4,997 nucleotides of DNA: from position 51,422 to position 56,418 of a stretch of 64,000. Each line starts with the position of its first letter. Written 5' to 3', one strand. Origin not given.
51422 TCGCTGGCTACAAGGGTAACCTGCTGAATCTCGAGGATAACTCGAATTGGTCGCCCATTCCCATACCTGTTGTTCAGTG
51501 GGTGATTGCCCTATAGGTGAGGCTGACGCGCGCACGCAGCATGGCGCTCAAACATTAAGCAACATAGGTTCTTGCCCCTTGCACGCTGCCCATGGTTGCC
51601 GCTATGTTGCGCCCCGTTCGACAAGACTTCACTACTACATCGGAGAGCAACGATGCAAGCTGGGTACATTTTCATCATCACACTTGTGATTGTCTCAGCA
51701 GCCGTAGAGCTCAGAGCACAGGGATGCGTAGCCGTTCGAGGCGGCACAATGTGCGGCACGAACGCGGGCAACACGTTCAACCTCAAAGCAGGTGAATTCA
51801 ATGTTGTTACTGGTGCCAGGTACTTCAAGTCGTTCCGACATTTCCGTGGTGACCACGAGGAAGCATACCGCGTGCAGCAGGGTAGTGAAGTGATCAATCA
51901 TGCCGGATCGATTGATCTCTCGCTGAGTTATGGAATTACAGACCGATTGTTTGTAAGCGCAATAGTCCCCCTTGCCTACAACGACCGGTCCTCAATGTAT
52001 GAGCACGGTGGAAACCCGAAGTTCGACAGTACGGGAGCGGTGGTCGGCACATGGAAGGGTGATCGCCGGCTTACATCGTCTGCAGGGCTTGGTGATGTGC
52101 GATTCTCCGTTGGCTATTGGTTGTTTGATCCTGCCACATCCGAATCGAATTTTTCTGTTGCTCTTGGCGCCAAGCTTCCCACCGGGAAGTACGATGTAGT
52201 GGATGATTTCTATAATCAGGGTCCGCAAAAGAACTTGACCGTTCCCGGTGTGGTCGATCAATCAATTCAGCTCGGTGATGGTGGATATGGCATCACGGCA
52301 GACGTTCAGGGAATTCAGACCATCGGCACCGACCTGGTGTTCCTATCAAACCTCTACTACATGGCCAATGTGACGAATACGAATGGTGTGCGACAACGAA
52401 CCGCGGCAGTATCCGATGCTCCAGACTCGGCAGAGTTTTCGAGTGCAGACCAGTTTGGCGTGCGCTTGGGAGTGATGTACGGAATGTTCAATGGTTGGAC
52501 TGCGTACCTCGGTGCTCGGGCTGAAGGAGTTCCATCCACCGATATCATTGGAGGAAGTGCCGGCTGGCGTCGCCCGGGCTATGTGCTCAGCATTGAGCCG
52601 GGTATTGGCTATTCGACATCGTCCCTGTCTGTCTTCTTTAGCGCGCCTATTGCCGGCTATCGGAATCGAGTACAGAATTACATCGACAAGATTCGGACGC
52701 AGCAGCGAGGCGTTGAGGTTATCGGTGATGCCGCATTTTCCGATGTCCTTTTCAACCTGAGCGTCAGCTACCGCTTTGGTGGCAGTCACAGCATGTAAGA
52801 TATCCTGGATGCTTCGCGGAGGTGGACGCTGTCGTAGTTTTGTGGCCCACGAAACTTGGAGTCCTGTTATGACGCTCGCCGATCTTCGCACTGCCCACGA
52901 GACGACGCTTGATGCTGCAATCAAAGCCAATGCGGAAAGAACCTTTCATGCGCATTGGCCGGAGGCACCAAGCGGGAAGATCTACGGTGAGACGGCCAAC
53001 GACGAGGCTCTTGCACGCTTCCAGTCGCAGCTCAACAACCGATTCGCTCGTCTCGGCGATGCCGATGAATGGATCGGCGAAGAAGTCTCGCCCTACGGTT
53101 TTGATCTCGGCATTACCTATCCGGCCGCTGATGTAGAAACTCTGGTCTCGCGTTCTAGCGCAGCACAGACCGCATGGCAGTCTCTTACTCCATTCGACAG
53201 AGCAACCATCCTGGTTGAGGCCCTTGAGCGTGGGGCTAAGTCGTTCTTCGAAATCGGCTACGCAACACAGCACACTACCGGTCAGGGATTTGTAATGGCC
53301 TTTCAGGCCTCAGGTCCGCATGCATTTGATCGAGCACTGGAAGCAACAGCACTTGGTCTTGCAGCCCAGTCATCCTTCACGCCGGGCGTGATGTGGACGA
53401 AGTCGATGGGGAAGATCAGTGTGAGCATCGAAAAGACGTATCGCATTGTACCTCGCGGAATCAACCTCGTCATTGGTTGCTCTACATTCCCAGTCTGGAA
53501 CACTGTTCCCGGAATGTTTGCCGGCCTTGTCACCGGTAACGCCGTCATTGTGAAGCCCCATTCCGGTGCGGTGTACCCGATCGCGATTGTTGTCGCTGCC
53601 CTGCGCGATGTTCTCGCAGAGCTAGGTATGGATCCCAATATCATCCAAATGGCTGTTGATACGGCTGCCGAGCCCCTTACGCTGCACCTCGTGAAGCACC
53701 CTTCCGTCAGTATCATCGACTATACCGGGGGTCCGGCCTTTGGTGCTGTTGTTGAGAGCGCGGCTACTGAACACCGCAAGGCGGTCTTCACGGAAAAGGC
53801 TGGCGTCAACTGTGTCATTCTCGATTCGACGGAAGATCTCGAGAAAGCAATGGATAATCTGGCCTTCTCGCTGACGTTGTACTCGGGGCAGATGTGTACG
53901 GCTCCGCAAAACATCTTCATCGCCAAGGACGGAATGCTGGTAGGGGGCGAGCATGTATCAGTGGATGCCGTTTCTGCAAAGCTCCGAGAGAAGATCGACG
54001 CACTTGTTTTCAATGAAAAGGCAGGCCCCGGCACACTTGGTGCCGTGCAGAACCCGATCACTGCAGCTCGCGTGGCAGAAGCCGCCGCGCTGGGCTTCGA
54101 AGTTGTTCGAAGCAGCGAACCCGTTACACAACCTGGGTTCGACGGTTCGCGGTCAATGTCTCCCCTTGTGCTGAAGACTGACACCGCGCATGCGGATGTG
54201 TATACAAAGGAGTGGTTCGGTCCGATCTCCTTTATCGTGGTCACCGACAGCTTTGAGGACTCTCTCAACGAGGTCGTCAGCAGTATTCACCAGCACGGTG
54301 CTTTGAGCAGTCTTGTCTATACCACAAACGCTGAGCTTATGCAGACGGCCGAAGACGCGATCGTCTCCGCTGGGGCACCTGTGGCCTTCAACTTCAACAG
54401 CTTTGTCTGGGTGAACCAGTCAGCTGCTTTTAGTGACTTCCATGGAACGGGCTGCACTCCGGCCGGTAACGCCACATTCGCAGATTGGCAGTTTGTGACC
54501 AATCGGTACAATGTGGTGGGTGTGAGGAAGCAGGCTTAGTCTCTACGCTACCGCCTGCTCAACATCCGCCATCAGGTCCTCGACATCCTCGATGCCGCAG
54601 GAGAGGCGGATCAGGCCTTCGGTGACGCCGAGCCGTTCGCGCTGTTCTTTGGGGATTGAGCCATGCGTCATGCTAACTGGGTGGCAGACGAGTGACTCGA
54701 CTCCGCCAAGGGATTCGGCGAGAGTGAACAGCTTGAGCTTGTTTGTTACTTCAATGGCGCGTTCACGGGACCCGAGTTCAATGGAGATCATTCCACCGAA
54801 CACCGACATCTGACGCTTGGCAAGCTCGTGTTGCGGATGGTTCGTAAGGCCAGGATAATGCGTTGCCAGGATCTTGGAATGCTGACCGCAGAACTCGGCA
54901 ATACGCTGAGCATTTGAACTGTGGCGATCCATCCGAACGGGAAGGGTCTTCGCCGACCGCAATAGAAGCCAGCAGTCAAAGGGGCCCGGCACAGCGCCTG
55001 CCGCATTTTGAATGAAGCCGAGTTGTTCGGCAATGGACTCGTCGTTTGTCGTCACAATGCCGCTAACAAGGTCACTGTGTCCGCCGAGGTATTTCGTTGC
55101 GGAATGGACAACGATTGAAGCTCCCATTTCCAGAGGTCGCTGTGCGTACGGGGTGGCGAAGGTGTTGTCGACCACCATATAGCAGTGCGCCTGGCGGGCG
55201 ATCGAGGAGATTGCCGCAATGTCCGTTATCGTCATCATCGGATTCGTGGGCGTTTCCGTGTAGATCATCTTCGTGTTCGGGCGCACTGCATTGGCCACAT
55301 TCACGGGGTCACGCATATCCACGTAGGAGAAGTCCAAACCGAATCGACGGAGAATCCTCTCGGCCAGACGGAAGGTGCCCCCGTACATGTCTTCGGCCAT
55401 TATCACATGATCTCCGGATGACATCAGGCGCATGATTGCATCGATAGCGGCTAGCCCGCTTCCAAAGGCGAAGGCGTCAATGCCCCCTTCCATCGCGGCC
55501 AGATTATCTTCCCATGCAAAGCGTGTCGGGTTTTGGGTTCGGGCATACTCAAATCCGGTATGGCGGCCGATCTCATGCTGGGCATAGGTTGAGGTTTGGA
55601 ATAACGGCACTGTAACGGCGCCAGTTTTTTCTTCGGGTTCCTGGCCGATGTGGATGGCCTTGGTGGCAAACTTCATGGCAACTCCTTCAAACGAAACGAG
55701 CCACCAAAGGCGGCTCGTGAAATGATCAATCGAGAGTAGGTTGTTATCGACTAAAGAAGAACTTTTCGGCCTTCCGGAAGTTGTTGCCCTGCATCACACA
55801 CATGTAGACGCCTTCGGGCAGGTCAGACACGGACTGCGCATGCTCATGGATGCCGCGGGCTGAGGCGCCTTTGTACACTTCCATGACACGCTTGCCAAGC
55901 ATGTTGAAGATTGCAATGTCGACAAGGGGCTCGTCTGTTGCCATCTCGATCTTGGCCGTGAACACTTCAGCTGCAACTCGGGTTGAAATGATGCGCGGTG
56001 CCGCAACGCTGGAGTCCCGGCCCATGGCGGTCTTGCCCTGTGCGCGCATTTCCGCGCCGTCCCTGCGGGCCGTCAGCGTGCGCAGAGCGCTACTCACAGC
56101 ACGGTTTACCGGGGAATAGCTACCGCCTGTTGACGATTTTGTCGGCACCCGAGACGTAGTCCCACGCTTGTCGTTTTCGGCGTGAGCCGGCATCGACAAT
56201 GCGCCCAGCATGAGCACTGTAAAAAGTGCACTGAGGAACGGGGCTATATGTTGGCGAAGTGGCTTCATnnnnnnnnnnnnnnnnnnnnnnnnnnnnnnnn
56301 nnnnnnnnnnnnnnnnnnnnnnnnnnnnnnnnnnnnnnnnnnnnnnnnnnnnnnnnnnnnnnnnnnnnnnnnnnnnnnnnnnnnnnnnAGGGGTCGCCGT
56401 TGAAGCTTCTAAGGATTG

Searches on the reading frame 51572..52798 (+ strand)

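Call 38: search_protein_families(library=pfam, proteins=[window:51572-52798:+], max_evalue=0.001)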
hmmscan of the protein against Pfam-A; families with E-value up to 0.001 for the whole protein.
window:51572-52798:+ (408 aa): 1 family
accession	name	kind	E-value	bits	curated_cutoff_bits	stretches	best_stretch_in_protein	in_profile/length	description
PF13557.12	Phenol_MetA_deg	-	0.00018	22.1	22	0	126-349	40-211/242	Putative MetA-pathway of phenol degradation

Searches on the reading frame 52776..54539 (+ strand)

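Call 38: search_protein_families(library=pfam, proteins=[window:52776-54539:+], max_evalue=0.001)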
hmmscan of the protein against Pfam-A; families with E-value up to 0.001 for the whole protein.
window:52776-54539:+ (587 aa): 2 families
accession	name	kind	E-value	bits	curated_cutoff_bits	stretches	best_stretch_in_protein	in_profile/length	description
PF00171.27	Aldedh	-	1.7e-36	126.3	23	1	117-533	28-418/461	Aldehyde dehydrogenase family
PF05893.19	LuxC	-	8.5e-09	35.2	21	1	224-405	86-261/401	Acyl-CoA reductase (LuxC)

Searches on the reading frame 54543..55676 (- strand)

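Call 38: search_protein_families(library=pfam, proteins=[window:54543-55676:-], max_evalue=0.001)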
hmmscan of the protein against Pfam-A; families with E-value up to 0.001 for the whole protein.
window:54543-55676:- (377 aa): 3 families
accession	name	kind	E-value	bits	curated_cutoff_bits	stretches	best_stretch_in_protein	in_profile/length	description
PF01053.26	Cys_Met_Meta_PP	-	4.2e-148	493.4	27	1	4-376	1-380/381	Cys/Met metabolism PLP-dependent enzyme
PF01041.23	DegT_DnrJ_EryC1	-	1.6e-05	24.8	19.8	1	51-224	25-200/360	DegT/DnrJ/EryC1/StrS aminotransferase family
PF00155.27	Aminotran_1_2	-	0.00024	20.9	19.7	1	71-197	71-221/361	Aminotransferase class I and II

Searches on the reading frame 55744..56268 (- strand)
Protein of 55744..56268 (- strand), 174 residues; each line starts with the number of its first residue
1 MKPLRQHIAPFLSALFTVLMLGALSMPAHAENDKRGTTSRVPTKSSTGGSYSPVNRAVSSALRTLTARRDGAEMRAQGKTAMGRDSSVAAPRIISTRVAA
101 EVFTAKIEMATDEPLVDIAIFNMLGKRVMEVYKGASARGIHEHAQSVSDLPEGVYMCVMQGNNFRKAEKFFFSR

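Call 4: search_protein_families(library=pfam, proteins=[window:55744-56268:-], max_evalue=0.1)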
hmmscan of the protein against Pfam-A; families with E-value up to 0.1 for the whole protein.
window:55744-56268:- (174 aa): 2 families
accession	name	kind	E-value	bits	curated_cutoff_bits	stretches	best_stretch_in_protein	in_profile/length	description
PF18962.6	Por_Secre_tail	-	2e-05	25.2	27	1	112-170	18-73/75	Secretion system C-terminal sorting domain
PF13585.12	CHU_C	-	0.042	14.4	27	1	106-163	19-74/86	CHU_C Type IX secretion signal domain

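Call 6: search_protein_families(library=ncbifam, proteins=[window:55744-56268:-], max_evalue=0.1)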
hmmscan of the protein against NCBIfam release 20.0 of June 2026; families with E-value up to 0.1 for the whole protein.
window:55744-56268:- (174 aa): 2 families
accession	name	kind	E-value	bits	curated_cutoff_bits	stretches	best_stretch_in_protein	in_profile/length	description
TIGR04183.1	Por_Secre_tail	domain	1.3e-05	25.1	23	1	112-170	17-69/72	T9SS type A sorting domain-containing protein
NF038113.1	T9SSA_dep_M36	equivalog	0.041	12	885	1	108-170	807-866/869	T9SS-dependent M36 family metallopeptidase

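Call 97: search_solved_structures(query=window:55744-56268:-, max_evalue=10, show_alignments=1)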
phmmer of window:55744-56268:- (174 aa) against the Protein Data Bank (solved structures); distinct sequences matched with E-value up to 10: 0.
